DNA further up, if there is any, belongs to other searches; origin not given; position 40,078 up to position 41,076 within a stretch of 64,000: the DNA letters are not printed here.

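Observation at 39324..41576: Translationally coupled trio: candidate substrate protein plus two ATP-grasp-type proteins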

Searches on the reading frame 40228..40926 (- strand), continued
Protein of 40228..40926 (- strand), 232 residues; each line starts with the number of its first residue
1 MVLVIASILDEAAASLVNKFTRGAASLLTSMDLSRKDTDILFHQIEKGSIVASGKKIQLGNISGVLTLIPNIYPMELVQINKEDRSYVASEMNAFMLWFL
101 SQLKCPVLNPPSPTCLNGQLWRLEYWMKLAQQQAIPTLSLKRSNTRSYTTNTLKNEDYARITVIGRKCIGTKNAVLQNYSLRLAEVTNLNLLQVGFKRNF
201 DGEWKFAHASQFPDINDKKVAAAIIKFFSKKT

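Call 82: search_protein_families(library=pfam, proteins=[P0113, P0134, P0135, P0123, L014:5047-5976:+, L021:5073-7352:+, L021:963-2813:+, L021:3674-5065:+], max_evalue=0.01)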
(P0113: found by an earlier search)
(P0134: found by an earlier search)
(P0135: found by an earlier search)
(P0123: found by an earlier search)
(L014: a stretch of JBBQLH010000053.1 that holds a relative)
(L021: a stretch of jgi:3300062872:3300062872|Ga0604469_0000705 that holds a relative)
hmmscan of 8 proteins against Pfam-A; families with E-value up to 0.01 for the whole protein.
P0113 (282 aa): 0 families

P0134 (398 aa): 0 families

P0135 (674 aa): 3 families
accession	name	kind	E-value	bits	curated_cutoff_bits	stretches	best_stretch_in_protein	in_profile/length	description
PF09118.17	GO-like_E_set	-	4.4e-18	65.9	25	1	410-512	1-99/100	Galactose oxidase-like, Early set domain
PF07250.17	Glyoxal_oxid_N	-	4.8e-11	42.8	37.5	1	54-247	47-240/243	Glyoxal oxidase N-terminus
PF13964.12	Kelch_6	-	4.1e-08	33.4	25.3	1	79-128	3-50/50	Kelch motif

P0123 (211 aa): 1 family
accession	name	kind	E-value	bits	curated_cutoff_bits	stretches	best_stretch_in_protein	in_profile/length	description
PF04931.18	DNA_pol_phi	-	0.00035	19.3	27.6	1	60-190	598-718/765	DNA polymerase phi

L014:5047-5976:+ (310 aa): 0 families

L021:5073-7352:+ (760 aa): 0 families

L021:963-2813:+ (617 aa): 0 families

L021:3674-5065:+ (464 aa): 1 family
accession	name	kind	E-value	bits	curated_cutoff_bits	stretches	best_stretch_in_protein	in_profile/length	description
PF04865.19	Baseplate_J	-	4.6e-07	29.8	21.1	1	95-190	2-93/255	Baseplate J-like protein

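Call 98: find_encoding_contigs(protein=P0069, flank=6000, max_places=1)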
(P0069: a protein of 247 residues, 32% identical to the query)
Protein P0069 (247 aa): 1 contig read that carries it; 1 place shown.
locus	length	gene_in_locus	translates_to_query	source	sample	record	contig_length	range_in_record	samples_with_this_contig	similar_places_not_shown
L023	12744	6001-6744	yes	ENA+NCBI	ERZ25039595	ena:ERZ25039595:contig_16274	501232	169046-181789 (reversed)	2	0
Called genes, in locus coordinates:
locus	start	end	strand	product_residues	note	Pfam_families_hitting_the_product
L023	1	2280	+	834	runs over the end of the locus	-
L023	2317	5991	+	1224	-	PF20129:DUF6519, PF01833:TIG, PF20144:TIG_SUH (faint), PF01833:TIG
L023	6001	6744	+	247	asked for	-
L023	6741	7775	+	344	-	PF08443:RimK (weak)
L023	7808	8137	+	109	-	PF14107:DUF4280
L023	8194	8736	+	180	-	-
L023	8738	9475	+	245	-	PF00959:Phage_lysozyme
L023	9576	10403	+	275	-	-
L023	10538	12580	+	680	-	PF13699:eCIS_core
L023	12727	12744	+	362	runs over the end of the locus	PF01244:Peptidase_M19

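Call 99: find_encoding_contigs(protein=P0079, flank=6000, max_places=1)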
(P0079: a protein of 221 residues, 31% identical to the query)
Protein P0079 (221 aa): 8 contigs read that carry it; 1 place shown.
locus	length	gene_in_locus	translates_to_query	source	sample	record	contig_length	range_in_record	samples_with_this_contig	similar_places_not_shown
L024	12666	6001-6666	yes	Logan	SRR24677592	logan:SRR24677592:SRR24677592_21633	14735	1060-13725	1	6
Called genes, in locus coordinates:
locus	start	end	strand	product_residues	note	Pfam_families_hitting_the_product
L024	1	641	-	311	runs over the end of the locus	PF00294:PfkB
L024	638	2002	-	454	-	PF13520:AA_permease_2, PF00324:AA_permease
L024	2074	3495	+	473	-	PF13429:TPR_15 (weak), PF07719:TPR_2 (faint), PF12895:ANAPC3 (faint), PF13428:TPR_14 (faint), PF13432:TPR_16 (faint), PF14559:TPR_19 (faint), PF00515:TPR_1 (faint), PF13414:TPR_11 (weak), +4 more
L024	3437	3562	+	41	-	-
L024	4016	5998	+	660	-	PF24681:Kelch_KLHDC2_KLHL20_DRC7 (faint), PF07250:Glyoxal_oxid_N, PF09118:GO-like_E_set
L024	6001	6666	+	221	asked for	-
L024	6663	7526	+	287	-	PF02655:ATP-grasp_3 (weak), PF08443:RimK, PF02955:GSH-S_ATP (weak)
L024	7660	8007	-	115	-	-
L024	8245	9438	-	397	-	-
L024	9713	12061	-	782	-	-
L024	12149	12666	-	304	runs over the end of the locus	PF22678:Cytochrom_c_NrfB-like (faint), PF14522:Cytochrome_C7 (faint), PF14537:Cytochrom_c3_2 (faint), PF09699:Paired_CXXCH_1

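Call 100: find_encoding_contigs(protein=P0054, flank=6000, max_places=1)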
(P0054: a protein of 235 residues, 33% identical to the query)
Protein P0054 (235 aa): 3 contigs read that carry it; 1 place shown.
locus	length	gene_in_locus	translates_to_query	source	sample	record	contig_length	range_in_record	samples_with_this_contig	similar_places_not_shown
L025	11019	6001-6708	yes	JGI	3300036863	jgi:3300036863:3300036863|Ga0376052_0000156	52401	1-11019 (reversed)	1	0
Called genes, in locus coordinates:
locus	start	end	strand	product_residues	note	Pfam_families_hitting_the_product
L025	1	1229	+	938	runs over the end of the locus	PF09684:Tail_P2_I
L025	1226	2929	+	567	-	-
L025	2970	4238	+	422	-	-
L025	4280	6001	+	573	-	PF15711:ILEI (weak)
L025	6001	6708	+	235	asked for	-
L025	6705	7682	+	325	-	PF08443:RimK (weak)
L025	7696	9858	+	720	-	-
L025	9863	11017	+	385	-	?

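Call 101: find_encoding_contigs(protein=P0017, flank=6000, max_places=1)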
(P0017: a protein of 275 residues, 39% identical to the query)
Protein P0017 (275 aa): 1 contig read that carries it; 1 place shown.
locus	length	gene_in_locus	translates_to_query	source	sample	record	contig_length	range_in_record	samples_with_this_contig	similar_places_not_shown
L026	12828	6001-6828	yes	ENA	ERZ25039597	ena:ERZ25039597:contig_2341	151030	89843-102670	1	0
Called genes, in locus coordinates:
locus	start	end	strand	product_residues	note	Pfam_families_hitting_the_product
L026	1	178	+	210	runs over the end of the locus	PF16927:HisKA_7TM, PF13188:PAS_8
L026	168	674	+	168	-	PF00990:GGDEF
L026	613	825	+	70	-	PF00990:GGDEF (weak)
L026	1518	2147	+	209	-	PF01212:Beta_elim_lyase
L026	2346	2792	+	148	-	PF11210:DUF2996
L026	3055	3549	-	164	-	PF05154:TM2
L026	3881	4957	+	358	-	PF02915:Rubrerythrin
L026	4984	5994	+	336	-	-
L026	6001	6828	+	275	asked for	-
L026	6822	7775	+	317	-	PF08443:RimK, PF07478:Dala_Dala_lig_C (weak)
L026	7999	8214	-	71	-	-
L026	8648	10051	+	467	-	-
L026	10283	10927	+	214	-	-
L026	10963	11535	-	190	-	PF00528:BPD_transp_1 (faint)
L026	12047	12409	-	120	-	PF27865:CHP04376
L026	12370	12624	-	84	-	PF27865:CHP04376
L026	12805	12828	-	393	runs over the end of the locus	PF01936:NYN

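Call 120: search_protein_families(library=padloc, proteins=[window:40228-40926:-], max_evalue=0.01)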
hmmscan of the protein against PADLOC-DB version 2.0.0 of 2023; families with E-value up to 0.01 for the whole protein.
window:40228-40926:- (232 aa): 0 families
